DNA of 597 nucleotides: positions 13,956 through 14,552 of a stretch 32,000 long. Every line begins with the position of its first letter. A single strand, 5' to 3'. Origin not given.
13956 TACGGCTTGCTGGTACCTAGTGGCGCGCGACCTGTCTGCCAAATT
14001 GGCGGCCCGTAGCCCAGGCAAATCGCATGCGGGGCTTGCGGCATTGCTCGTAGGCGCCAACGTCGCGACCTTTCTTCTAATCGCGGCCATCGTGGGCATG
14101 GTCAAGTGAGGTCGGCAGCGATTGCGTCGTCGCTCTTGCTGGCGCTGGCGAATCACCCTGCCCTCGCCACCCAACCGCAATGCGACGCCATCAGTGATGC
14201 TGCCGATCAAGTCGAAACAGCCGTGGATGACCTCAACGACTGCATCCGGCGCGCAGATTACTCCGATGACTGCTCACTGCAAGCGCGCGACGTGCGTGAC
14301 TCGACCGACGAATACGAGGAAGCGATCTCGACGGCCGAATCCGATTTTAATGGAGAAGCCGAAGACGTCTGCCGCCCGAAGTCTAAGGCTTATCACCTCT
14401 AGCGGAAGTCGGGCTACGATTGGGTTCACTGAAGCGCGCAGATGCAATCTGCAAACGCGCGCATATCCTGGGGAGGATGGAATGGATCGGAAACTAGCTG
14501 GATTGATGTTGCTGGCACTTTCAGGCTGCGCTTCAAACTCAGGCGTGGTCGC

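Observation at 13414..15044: Five-gene plus-strand cargo cluster encoding only envelope-targeted small proteins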

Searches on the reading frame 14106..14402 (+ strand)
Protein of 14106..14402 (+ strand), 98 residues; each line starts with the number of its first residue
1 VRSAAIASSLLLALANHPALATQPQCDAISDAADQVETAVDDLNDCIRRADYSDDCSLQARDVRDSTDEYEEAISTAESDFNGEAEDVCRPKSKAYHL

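Call 5: search_protein_families(library=pfam, proteins=[window:14106-14402:+], max_evalue=1)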
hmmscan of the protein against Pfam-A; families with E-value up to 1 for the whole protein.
window:14106-14402:+ (98 aa): 2 families
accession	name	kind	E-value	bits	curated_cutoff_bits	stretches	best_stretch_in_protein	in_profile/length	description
PF14609.11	GCP5-Mod21_N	-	0.11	13.4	27.8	1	9-48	31-65/86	Gamma-Tubulin ring complex non-core subunit mod21, N-terminal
PF04956.18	TrbC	-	0.35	11.6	27.9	1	3-40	12-48/98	TrbC/VIRB2 pilin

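Call 10: search_protein_families(library=ncbifam, proteins=[window:14106-14402:+], max_evalue=1)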
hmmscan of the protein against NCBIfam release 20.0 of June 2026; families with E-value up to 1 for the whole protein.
window:14106-14402:+ (98 aa): 0 families

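Call 11: search_protein_families(library=phrogs, proteins=[window:14106-14402:+], max_evalue=1)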
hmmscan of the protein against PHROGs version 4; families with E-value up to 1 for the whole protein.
window:14106-14402:+ (98 aa): 0 families

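Call 21: find_homologous_proteins(query=window:14106-14402:+)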
Query window:14106-14402:+ (98 aa): 1 proteins with E <= 0.001 among 9 candidates.
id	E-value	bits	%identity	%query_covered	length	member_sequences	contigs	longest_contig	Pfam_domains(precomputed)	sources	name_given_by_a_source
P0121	8.7e-30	120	98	60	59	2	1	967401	-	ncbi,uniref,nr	ncbi:hypothetical protein [Cognatiluteimonas profundi]|uniref:hypothetical protein n=1 Tax=Cognatilu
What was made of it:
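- NCBI holds P3 only as a 59-aa protein (call 21).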

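Call 61: search_protein_families(library=padloc, proteins=[window:14106-14402:+], max_evalue=0.1)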
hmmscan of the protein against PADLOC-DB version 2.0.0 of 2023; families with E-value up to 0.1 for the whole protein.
window:14106-14402:+ (98 aa): 0 families

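Call 74: predict_structure(protein=window:14106-14402:+)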
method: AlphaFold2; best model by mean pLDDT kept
length: 98 residues; sequences in the alignment: 1
mean_pLDDT: 68.2   pTM: 0.52
mean pLDDT of the five models: 68.2, 64.8, 58.3, 55.2, 53.9
residues with pLDDT >= 90: 0; 70-90: 55; 50-70: 16; < 50: 27
segments of 3 or more residues with pLDDT < 50: 1-21, 93-98
pLDDT, mean of each block of 10 residues (from residue 1): 41 43 72 86 83 74 86 80 69 44
secondary structure, 60 per line:
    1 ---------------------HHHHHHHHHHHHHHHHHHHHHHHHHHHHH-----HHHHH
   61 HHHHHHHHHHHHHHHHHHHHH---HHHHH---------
elements in order: H22-50 H56-81 H85-89
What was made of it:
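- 14106..14402 (+): P3: orphan acidic four-Cys protein with a plausible Sec leader, predicted to form a helical hairpin. Its GTG start overlaps the P2 stop. Single-sequence AF2 model: helices 22-50 and 56-81, pLDDT 70-86 in the core (call 74).
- P3 folds as a confident helical hairpin from a single sequence (call 74).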

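Call 79: fold_search(model_id=the predicted structure, library=pdb)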
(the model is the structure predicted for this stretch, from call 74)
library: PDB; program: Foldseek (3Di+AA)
matches with E <= 10: 245; with E <= 0.001: 0
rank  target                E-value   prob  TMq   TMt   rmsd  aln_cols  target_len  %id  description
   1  8tsh_F                8.9e-01  0.41  0.36  0.17   5.1        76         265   21  S. thermodepolymerans KpsMT(E151Q)-KpsE in complex with ATP (released 2024-04-17)
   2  8tsh_L                9.4e-01  0.44  0.36  0.17   4.8        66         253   23  S. thermodepolymerans KpsMT(E151Q)-KpsE in complex with ATP (released 2024-04-17)
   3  6t5a_A                1.3e+00  0.35  0.38  0.39  12.2        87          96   11  Crystal structure of herpes simplex virus 1 pUL7:pUL51 complex (released 2020-05-20)
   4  5ffc_B                1.4e+00  0.80  0.46  0.36   2.6        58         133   17  CopM in the Cu(II)-bound form (released 2016-09-07)
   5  5j0k_B                1.7e+00  0.87  0.54  0.70   2.1        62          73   11  De novo design of protein homo-oligomers with modular hydrogen bond network-mediated specificity (released 2016-05-25)
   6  1h7c                  1.7e+00  0.33  0.36  0.34   7.8        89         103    8  human tubulin chaperone cofactor a (released 2002-06-13)
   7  2y3h_B                1.9e+00  0.51  0.50  0.46   7.2        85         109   14  E63Q mutant of Cupriavidus metallidurans CH34 CnrXs (released 2011-03-30)
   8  8d06_J                2.0e+00  0.85  0.52  0.73   1.8        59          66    5  Hallucinated C3 protein assembly HALC3_104 (released 2022-09-28)
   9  3q0k_A                2.2e+00  0.18  0.35  0.15  11.3        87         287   11  Crystal structure of Human PACSIN 2 F-BAR (released 2012-02-15)
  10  8hhl_A                2.2e+00  0.16  0.36  0.08   8.8        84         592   14  Cryo-EM structure of the Cas12m2-crRNA-target DNA full R-loop complex (released 2023-04-12)
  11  4bne_B                2.2e+00  0.15  0.30  0.14  10.8        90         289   12  Pacsin2 Interacts with Membranes and Actin-Filaments (released 2014-05-14)
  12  6z1r_L                2.4e+00  0.51  0.43  0.53   3.3        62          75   10  bovine ATP synthase F1-peripheral stalk domain, state 2 (released 2020-09-09)
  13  4m1p                  2.5e+00  0.38  0.45  0.46   7.8        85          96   14  Crystal structure of the copper-sensing repressor CsoR with Cu(I) from Geobacillus thermodenitrificans NG80-2 (released 2014-05-21)
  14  3okq                  2.5e+00  0.21  0.43  0.36   9.0        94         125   15  Crystal structure of a core domain of yeast actin nucleation cofactor Bud6 (released 2011-09-14)
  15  8tsh_I                2.5e+00  0.20  0.34  0.17   5.0        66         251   23  S. thermodepolymerans KpsMT(E151Q)-KpsE in complex with ATP (released 2024-04-17)
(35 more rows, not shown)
